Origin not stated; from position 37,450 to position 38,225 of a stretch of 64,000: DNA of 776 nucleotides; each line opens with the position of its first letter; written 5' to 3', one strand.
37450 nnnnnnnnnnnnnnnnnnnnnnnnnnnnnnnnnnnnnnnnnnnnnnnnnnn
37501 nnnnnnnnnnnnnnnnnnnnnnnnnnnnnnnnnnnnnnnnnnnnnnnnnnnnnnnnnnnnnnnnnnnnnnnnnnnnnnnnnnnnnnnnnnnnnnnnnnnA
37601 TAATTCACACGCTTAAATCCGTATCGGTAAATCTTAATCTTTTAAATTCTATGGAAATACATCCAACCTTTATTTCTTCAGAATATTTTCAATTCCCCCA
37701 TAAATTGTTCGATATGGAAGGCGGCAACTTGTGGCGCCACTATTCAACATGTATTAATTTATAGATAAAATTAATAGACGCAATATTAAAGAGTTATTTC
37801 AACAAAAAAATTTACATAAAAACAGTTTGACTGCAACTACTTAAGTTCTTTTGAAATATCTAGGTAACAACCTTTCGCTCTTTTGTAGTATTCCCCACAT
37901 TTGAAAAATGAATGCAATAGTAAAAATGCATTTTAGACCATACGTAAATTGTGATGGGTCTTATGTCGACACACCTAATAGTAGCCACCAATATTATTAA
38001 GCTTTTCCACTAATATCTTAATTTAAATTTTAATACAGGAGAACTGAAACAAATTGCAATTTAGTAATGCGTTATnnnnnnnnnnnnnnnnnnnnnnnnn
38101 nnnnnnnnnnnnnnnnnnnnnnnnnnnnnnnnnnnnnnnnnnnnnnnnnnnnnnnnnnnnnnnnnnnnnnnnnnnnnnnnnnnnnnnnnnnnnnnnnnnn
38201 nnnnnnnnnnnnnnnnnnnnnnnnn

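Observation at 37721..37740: Identical GC-rich 15-mer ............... in the promoters of Atg8 and of the RING-CH/FHA E3 gene (second copy 63646-63660)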

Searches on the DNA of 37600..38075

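Call 31: search_rna_families(source=window, start=37600, end=38075, threshold=evalue, max_evalue=1)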
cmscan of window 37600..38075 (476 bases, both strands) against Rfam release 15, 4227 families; matches with E-value up to 1: 0.
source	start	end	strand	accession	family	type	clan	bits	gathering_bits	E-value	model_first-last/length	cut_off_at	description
